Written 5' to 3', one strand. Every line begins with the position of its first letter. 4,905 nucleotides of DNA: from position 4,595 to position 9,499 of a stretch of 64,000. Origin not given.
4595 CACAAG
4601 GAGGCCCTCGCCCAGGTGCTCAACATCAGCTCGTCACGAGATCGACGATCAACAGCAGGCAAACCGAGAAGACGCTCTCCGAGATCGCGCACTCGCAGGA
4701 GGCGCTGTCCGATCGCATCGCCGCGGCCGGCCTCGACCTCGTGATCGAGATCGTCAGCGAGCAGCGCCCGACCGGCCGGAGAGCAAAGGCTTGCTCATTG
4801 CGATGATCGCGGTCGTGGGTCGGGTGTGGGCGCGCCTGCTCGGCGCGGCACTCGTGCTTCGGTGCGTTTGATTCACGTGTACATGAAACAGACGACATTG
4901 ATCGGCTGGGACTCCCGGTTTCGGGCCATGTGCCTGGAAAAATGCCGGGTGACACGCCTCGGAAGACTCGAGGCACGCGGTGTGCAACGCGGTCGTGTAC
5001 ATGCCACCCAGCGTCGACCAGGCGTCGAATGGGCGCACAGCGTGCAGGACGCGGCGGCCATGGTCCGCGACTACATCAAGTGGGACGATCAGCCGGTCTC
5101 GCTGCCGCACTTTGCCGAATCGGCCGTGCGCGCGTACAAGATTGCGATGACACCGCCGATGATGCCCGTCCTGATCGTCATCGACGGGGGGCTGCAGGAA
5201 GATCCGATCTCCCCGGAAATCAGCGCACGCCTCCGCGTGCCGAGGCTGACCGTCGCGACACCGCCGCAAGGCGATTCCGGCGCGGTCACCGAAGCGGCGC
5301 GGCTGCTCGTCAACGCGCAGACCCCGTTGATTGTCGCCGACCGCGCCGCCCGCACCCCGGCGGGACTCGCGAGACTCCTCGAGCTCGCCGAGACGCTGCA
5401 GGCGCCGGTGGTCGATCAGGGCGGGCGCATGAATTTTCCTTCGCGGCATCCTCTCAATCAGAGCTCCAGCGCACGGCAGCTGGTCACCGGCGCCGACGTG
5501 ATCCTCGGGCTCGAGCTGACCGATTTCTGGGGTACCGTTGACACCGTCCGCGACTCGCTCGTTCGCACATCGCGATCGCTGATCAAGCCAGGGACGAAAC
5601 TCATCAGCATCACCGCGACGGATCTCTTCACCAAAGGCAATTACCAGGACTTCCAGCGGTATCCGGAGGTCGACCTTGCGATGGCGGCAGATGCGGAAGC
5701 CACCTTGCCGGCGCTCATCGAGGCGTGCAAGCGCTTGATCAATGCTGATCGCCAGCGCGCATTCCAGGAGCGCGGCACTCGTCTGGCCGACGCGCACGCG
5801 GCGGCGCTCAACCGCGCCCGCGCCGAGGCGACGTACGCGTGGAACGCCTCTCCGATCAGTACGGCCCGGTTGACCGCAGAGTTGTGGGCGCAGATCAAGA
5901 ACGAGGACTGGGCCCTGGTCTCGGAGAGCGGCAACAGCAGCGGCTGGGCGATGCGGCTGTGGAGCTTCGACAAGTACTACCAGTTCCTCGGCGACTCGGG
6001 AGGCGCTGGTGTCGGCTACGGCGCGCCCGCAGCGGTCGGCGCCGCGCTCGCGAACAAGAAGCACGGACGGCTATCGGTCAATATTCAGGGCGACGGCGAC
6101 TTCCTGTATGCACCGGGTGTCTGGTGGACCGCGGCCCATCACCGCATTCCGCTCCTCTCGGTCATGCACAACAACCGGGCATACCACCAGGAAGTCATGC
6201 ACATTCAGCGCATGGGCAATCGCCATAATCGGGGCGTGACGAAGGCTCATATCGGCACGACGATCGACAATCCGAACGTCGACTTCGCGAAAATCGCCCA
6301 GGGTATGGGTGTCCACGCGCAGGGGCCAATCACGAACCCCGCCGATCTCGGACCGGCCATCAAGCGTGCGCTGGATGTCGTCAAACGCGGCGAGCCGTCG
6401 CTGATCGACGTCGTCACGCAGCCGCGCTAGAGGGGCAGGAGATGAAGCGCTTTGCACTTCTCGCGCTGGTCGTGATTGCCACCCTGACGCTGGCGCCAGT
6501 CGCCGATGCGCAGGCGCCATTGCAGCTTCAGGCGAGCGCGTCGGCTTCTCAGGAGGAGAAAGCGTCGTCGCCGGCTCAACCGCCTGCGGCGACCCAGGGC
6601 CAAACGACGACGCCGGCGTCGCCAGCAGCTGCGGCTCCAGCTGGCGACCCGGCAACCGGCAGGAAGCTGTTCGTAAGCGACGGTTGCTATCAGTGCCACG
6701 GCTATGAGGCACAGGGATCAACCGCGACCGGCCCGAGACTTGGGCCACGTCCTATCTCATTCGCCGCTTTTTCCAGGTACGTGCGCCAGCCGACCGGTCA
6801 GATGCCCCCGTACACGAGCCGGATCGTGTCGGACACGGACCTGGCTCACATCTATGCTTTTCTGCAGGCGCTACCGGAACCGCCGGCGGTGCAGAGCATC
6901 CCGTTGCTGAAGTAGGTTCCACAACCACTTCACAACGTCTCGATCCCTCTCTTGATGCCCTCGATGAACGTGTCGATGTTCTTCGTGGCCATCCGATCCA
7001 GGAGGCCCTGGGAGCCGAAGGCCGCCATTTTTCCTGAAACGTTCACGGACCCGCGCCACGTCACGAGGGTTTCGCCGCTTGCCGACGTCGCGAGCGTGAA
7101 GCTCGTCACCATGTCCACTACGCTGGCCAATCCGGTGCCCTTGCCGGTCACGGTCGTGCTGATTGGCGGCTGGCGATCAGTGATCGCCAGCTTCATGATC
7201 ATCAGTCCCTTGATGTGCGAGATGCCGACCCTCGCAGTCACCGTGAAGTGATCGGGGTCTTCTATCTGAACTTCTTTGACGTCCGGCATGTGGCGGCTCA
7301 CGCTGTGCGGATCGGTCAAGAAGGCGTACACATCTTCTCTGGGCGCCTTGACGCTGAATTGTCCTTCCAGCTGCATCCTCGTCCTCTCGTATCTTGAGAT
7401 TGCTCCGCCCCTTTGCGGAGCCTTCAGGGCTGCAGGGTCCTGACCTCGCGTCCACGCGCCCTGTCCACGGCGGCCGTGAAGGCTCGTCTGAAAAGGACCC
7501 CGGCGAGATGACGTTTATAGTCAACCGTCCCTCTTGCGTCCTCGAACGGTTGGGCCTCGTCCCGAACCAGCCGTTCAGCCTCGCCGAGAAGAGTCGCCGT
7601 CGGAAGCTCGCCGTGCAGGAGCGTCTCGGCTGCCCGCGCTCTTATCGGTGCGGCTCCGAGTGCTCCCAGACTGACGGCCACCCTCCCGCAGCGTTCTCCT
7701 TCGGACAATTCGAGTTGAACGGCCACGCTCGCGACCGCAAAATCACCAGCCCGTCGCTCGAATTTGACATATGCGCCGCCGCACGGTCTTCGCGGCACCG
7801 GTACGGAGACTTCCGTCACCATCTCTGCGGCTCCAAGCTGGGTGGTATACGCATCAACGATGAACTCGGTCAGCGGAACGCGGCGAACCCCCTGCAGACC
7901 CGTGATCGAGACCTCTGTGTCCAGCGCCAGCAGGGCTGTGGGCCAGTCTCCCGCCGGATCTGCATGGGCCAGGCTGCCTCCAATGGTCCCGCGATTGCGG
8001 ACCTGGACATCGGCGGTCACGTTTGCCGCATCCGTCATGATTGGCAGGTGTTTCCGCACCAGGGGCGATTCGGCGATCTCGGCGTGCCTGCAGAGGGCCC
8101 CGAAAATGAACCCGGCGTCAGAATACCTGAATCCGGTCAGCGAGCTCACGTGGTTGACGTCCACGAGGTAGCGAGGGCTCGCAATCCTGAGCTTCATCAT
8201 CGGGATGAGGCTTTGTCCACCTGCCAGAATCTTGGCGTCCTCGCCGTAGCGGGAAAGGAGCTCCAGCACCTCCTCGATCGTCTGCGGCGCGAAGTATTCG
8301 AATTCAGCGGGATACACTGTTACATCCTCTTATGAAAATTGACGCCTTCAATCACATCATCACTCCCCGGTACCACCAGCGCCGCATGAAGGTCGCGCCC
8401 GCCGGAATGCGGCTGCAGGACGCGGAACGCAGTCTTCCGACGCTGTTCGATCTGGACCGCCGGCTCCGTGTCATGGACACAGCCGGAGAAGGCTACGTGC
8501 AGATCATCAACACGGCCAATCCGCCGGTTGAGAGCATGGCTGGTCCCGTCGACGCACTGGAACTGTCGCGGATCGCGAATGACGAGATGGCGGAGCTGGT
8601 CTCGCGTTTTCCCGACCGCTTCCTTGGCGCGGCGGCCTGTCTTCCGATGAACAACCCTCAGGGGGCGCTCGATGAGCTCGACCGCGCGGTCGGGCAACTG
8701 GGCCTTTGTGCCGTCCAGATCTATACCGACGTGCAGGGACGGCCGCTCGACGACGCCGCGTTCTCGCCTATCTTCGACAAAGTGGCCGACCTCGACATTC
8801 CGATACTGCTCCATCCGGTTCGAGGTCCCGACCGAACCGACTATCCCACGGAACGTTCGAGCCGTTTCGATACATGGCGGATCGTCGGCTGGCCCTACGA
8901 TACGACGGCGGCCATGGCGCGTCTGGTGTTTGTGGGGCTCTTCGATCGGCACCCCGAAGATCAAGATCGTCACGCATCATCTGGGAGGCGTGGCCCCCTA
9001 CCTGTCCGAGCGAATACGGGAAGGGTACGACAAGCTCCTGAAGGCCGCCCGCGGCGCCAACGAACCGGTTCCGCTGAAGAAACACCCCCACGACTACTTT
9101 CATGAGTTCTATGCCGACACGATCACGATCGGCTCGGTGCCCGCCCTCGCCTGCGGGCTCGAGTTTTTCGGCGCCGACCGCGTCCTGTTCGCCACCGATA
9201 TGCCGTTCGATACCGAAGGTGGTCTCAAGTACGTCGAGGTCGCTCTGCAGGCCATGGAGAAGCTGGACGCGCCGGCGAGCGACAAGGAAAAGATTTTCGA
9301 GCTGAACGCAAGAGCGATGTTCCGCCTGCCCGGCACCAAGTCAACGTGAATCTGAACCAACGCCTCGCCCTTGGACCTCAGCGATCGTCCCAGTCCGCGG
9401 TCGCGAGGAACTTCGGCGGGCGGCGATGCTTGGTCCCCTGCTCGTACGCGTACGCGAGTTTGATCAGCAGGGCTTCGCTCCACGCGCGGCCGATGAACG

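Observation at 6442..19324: Composite catabolic cluster: XDH-family molybdenum hydroxylase (S, L ... M, G) + amidase + amidohydrolase_2 + UbiD decarboxylase embedded in a TctC / TctAB uptake operon + cytochrome c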

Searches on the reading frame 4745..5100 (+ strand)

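Call 52: search_protein_families(library=pfam, proteins=[window:4745-5100:+], max_evalue=0.01)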
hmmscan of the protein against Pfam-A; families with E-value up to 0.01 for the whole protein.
window:4745-5100:+ (118 aa): 0 families

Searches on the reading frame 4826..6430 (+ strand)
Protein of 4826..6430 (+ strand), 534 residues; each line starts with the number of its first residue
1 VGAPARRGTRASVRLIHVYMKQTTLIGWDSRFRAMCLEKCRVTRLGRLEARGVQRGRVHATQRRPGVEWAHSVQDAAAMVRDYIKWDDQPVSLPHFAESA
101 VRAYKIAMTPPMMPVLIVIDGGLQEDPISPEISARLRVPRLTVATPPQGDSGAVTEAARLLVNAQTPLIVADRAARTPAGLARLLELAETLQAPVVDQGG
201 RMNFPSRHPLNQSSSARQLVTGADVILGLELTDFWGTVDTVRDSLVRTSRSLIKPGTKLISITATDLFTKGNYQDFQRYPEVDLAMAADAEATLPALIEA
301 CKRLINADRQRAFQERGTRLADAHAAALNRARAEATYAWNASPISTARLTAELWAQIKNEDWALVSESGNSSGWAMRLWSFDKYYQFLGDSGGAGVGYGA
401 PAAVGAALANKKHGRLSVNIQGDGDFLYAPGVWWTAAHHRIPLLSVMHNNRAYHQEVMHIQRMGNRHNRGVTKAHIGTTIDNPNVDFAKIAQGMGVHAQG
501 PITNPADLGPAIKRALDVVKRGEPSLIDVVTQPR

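Call 5: search_protein_families(library=pfam, proteins=[window:4826-6430:+], max_evalue=0.01)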
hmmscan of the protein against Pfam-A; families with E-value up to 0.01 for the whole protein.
window:4826-6430:+ (534 aa): 2 families
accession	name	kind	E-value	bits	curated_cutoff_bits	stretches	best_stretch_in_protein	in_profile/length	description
PF02775.26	TPP_enzyme_C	-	8.9e-28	97.4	21.9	1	368-529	2-151/151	Thiamine pyrophosphate enzyme, C-terminal TPP binding domain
PF00205.28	TPP_enzyme_M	-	9.6e-12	45.2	30.4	1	154-297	1-137/137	Thiamine pyrophosphate enzyme, central domain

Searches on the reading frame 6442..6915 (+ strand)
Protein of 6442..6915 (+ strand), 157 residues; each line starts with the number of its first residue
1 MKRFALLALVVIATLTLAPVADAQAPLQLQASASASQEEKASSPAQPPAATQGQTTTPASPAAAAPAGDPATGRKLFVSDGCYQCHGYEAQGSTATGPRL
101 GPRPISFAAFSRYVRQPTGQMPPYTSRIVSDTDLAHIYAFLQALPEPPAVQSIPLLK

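Call 4: search_protein_families(library=pfam, proteins=[window:6442-6915:+], max_evalue=0.01)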
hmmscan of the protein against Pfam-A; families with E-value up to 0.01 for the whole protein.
window:6442-6915:+ (157 aa): 2 families
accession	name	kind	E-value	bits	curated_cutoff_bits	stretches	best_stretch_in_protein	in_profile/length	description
PF13442.11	Cytochrome_CBB3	-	7e-09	36.3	27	1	69-141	2-68/68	Cytochrome C oxidase, cbb3-type, subunit III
PF00034.26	Cytochrom_C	-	5.2e-07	31.3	21.3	1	71-143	2-88/90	Cytochrome c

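Call 42: search_protein_families(library=ncbifam, proteins=[window:6442-6915:+], max_evalue=0.00001)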
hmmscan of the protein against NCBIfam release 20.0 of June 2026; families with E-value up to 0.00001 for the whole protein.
window:6442-6915:+ (157 aa): 0 families

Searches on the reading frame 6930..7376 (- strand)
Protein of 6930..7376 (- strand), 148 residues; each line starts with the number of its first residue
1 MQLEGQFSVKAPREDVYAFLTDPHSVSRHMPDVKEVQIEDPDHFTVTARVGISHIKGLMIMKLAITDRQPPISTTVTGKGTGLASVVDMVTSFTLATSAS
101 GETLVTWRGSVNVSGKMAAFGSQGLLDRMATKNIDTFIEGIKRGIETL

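Call 4: search_protein_families(library=pfam, proteins=[window:6930-7376:-], max_evalue=0.01)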
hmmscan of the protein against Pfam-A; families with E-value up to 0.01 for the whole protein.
window:6930-7376:- (148 aa): 3 families
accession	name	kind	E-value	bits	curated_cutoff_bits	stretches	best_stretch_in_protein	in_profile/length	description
PF06240.19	COXG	-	1.5e-27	96.4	22.2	1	5-144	1-138/140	Carbon monoxide dehydrogenase subunit G (CoxG)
PF10604.15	Polyketide_cyc2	-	1.4e-12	48.5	27.4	1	4-144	5-140/142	Polyketide cyclase / dehydrase and lipid transport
PF03364.25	Polyketide_cyc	-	7.1e-05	23.5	23.4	1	9-53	1-46/126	Polyketide cyclase / dehydrase and lipid transport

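Call 42: search_protein_families(library=ncbifam, proteins=[window:6930-7376:-], max_evalue=0.00001)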
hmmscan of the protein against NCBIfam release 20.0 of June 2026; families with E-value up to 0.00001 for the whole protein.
window:6930-7376:- (148 aa): 0 families

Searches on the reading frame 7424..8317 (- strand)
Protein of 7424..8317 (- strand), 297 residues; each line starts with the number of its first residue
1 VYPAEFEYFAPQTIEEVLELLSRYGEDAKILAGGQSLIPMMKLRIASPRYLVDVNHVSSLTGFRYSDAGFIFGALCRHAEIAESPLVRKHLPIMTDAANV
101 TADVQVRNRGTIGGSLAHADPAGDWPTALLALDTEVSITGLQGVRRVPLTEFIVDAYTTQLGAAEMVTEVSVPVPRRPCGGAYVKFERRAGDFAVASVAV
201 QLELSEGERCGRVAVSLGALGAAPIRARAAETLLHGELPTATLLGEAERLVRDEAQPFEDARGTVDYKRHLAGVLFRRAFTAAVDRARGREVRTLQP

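Call 4: search_protein_families(library=pfam, proteins=[window:7424-8317:-], max_evalue=0.01)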
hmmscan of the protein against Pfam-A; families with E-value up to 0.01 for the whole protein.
window:7424-8317:- (297 aa): 2 families
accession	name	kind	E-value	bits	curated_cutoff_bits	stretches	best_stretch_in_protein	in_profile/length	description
PF00941.27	FAD_binding_5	-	2.6e-51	174.3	27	1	5-174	2-169/170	FAD binding domain in molybdopterin dehydrogenase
PF03450.22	CO_deh_flav_C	-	1.1e-21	77.3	25.5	1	182-282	2-101/102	CO dehydrogenase flavoprotein C-terminal domain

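Call 11: find_encoding_contigs(protein=window:7424-8317:-, flank=10000, max_places=6)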
Protein window:7424-8317:- (297 aa): no gene with exactly this product is on record in the collection.

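Call 42: search_protein_families(library=ncbifam, proteins=[window:7424-8317:-], max_evalue=0.00001)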
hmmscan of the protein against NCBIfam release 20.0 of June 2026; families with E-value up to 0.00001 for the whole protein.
window:7424-8317:- (297 aa): 8 families
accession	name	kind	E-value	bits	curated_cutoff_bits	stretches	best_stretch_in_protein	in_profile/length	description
NF041019.1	glyceraldDH_beta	equivalog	7.5e-85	284.5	350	1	1-281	1-278/280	glyceraldehyde dehydrogenase subunit beta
NF043083.1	XdhB_XDHase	equivalog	3.1e-45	154.6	310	1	7-288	6-288/289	xanthine dehydrogenase subunit XdhB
NF007427.0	PRK09971.1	equivalog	2.1e-42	145.3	287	1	7-290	6-290/292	xanthine dehydrogenase FAD-binding subunit XdhB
TIGR02963.1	xanthine_xdhA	equivalog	1.3e-37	129.6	467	1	7-281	194-466/468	xanthine dehydrogenase small subunit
TIGR03195.1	4hydrxCoA_B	equivalog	2.4e-31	109.1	404.55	2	118-281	154-317/321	4-hydroxybenzoyl-CoA reductase subunit beta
TIGR03199.1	pucC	equivalog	1.3e-19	70.5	306.05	1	11-272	1-258/264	xanthine dehydrogenase subunit C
TIGR03312.1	Se_sel_red_FAD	hypoth_equivalog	2.1e-15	56.6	241.5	1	7-276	3-243/257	molybdopterin-dependent oxidoreductase FAD-binding subunit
TIGR02969.1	mam_aldehyde_ox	subfamily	6.9e-09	33.7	1912.3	1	6-272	237-515/1330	aldehyde oxidase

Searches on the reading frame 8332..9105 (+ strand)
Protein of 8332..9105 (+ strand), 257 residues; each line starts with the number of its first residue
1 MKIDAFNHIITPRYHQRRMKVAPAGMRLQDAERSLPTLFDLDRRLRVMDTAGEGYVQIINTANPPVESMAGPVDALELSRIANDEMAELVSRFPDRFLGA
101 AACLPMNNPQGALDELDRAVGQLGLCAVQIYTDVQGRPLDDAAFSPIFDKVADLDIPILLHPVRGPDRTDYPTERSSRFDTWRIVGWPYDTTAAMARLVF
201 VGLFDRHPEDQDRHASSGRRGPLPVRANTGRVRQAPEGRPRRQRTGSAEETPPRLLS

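Call 4: search_protein_families(library=pfam, proteins=[window:8332-9105:+], max_evalue=0.01)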
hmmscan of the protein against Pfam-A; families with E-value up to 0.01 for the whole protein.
window:8332-9105:+ (257 aa): 1 family
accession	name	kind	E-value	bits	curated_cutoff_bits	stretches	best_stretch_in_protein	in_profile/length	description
PF04909.20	Amidohydro_2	-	1.9e-19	70.9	26.4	1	68-209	51-171/289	Amidohydrolase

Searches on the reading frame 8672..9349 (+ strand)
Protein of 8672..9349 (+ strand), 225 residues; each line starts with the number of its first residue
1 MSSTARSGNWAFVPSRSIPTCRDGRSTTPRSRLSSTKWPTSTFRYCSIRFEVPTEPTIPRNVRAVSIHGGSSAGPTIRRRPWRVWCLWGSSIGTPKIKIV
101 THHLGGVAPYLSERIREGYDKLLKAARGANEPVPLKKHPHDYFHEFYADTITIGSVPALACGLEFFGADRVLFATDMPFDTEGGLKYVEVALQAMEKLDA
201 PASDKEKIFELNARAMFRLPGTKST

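Call 4: search_protein_families(library=pfam, proteins=[window:8672-9349:+], max_evalue=0.01)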
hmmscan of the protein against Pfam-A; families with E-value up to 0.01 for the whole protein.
window:8672-9349:+ (225 aa): 1 family
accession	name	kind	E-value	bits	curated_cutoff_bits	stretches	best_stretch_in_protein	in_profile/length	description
PF04909.20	Amidohydro_2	-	8.1e-13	49.2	26.4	1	94-219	169-289/289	Amidohydrolase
